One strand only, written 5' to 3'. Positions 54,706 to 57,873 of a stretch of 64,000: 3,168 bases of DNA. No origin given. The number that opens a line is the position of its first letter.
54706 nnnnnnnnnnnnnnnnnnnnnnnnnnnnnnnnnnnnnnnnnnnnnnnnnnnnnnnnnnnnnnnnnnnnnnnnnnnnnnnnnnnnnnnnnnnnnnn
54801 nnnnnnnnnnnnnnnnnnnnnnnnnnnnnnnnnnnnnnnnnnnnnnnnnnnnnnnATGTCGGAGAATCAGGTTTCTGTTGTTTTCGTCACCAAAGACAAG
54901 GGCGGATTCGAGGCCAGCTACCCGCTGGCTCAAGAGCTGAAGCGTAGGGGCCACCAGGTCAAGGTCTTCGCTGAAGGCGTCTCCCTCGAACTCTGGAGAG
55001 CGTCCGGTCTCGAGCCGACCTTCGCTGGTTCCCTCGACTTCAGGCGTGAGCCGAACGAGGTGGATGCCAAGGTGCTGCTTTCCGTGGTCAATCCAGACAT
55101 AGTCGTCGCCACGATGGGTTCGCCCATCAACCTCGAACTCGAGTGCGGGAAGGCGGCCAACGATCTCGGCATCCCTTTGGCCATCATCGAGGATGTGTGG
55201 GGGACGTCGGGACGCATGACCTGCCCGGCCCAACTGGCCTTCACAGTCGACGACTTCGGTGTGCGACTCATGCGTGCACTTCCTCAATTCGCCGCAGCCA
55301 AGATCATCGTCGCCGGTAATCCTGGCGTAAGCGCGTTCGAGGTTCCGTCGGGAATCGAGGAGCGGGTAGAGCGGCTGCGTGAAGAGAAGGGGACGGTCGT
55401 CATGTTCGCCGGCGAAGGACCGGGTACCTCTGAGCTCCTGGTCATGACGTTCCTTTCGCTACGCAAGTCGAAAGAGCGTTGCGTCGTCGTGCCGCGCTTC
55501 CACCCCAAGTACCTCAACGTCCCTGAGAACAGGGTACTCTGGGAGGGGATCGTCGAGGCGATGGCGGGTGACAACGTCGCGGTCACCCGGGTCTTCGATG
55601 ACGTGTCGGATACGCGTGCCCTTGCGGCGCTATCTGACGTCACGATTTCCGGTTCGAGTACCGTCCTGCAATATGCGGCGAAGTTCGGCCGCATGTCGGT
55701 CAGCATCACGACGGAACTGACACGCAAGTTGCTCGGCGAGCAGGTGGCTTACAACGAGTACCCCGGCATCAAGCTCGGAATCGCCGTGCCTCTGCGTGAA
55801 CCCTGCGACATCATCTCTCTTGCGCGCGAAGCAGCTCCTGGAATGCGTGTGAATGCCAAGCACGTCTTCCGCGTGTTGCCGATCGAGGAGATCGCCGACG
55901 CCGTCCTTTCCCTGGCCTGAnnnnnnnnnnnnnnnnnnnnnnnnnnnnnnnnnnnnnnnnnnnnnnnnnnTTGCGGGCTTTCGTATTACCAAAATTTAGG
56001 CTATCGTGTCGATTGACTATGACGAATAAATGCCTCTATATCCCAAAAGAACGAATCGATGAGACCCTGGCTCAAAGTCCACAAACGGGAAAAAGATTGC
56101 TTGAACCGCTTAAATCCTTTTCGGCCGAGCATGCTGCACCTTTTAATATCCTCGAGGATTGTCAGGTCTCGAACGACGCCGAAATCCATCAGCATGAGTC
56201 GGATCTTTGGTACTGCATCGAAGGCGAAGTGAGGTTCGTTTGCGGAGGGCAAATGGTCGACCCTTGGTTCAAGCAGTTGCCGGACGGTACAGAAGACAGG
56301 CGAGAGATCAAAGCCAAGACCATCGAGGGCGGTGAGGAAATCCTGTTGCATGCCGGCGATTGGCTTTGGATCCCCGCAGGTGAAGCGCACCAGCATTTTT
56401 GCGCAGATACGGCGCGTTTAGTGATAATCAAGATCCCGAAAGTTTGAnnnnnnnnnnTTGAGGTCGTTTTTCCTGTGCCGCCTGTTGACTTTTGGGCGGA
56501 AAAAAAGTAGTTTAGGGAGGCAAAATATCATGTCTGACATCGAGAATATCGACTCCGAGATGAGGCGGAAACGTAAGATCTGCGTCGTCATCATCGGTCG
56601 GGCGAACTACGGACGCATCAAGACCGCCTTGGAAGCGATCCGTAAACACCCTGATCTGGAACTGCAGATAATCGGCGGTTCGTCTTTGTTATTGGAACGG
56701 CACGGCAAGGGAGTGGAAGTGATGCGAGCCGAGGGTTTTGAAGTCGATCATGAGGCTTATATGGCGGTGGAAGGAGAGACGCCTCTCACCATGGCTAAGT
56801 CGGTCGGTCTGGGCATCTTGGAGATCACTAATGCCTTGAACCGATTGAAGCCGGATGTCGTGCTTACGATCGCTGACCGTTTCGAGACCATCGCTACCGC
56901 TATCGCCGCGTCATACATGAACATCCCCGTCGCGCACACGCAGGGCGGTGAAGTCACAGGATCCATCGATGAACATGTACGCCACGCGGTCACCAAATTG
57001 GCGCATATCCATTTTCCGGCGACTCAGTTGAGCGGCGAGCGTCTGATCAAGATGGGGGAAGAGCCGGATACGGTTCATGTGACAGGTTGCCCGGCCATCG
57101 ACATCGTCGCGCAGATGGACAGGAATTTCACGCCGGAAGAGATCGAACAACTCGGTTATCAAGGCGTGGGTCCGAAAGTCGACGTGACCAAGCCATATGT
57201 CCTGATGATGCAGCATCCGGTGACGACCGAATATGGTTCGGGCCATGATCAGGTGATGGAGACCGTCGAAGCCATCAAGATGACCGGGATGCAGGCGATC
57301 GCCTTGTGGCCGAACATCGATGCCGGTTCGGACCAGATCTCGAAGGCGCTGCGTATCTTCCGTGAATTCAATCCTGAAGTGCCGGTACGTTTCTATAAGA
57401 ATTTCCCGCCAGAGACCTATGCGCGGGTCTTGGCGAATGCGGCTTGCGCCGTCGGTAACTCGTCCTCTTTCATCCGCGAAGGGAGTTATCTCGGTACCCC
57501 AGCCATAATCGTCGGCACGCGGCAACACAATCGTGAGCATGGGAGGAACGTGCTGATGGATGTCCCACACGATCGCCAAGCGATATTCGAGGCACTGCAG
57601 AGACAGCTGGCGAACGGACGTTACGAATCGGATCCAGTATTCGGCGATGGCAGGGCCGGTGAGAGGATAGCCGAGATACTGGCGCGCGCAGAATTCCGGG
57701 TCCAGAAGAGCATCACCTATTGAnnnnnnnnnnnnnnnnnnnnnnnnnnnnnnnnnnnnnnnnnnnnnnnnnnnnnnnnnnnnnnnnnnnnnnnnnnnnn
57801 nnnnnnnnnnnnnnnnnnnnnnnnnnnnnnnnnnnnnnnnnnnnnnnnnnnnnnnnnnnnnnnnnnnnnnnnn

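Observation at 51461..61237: CMP-nonulosonic acid module with an adjacent AsnB-like amidotransferase, possibly an amidated/acetamidino sialic-like sugar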

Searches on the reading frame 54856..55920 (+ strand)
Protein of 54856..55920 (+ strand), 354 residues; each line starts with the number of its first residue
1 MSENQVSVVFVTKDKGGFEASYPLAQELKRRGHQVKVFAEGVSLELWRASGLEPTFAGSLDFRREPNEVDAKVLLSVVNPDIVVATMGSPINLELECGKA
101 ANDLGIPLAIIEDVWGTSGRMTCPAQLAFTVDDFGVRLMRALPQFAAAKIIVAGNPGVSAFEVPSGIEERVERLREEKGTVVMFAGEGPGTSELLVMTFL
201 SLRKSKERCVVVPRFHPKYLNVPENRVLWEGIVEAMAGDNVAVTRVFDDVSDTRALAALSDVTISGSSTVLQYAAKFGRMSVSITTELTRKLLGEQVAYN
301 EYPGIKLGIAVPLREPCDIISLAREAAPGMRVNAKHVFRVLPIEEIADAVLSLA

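Call 4: search_protein_families(library=pfam, proteins=[window:54856-55920:+])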
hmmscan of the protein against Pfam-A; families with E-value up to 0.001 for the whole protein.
window:54856-55920:+ (354 aa): 0 families

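Call 5: search_protein_families(library=ncbifam, proteins=[window:54856-55920:+])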
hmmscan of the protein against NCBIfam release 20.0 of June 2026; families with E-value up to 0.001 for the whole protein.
window:54856-55920:+ (354 aa): 0 families

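Call 35: search_solved_structures(query=window:54856-55920:+, max_evalue=1)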
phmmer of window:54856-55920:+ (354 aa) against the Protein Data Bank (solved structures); distinct sequences matched with E-value up to 1: 0.

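Call 65: find_homologous_proteins(query=window:54856-55920:+, max_evalue=0.00001)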
Query window:54856-55920:+ (354 aa): 3 proteins with E <= 0.00001 among 7508 candidates.
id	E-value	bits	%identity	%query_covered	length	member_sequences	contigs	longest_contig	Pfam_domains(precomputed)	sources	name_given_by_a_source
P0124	1.1e-227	773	100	100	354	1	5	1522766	-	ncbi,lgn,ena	-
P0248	1.3e-130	453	59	98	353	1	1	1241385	-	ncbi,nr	ncbi:MAG: hypothetical protein RDU25_04500 [Patescibacteria group bacterium]|nr:hypothetical protein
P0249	1.6e-125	437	59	98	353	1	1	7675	-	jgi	-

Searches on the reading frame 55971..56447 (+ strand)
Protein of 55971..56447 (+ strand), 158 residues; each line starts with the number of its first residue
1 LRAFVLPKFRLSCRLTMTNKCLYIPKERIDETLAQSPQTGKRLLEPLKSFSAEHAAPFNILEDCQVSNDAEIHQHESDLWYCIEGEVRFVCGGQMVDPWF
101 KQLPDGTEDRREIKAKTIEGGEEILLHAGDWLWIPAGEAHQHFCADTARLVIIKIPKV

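Call 4: search_protein_families(library=pfam, proteins=[window:55971-56447:+])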
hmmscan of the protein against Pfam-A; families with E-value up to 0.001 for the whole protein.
window:55971-56447:+ (158 aa): 1 family
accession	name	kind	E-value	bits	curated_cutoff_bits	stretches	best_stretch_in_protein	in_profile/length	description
PF07883.17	Cupin_2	-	1.6e-09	37.8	27.2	1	118-153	32-67/70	Cupin domain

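Call 5: search_protein_families(library=ncbifam, proteins=[window:55971-56447:+])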
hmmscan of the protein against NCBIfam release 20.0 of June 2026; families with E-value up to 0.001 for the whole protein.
window:55971-56447:+ (158 aa): 0 families

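Call 34: search_solved_structures(query=window:55971-56447:+, max_evalue=1)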
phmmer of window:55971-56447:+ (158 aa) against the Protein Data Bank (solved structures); distinct sequences matched with E-value up to 1: 5.
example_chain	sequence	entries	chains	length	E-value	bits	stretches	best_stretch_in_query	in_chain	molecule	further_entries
2h0v_A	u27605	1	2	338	0.0015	21.3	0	120-144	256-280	Quercetin 2,3-dioxygenase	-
1y3t_A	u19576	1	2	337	0.0015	21.3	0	120-144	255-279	Hypothetical protein yxaG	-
8hfb_A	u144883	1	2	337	0.015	18.1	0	120-144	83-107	Quercetin 2,3-dioxygenase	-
4bif_A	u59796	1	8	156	0.3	13.9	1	119-153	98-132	CUPIN 2 CONSERVED BARREL DOMAIN PROTEIN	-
4uxa_A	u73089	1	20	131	0.55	13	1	119-152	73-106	CUPIN 2 CONSERVED BARREL DOMAIN PROTEIN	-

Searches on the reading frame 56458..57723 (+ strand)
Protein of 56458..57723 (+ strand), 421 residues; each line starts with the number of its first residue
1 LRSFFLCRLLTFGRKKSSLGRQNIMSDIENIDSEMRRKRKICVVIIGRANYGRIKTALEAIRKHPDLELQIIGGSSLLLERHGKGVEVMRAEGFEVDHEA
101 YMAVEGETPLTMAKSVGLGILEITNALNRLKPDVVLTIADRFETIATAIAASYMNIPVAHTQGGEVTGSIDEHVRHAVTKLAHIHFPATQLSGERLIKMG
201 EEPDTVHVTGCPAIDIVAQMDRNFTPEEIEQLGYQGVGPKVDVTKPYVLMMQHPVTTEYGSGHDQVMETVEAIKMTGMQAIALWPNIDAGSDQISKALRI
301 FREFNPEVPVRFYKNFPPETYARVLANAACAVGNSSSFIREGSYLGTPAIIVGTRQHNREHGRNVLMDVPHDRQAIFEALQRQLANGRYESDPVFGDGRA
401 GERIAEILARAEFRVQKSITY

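Call 4: search_protein_families(library=pfam, proteins=[window:56458-57723:+])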
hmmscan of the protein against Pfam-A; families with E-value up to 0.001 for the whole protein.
window:56458-57723:+ (421 aa): 1 family
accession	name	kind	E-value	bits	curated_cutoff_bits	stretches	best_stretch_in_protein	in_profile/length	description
PF02350.25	Epimerase_2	-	1.9e-65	221.5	30.6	1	60-408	2-346/347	UDP-N-acetylglucosamine 2-epimerase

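Call 5: search_protein_families(library=ncbifam, proteins=[window:56458-57723:+])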
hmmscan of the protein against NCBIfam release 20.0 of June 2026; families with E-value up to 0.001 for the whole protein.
window:56458-57723:+ (421 aa): 2 families
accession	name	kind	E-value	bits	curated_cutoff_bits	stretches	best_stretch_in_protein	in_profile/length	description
TIGR03568.1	NeuC_NnaA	equivalog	4.8e-106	354.7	235.9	1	39-408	1-365/365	UDP-N-acetylglucosamine 2-epimerase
TIGR00236.1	wecB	equivalog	1.8e-20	73.4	210.15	1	40-410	2-364/366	non-hydrolyzing UDP-N-acetylglucosamine 2-epimerase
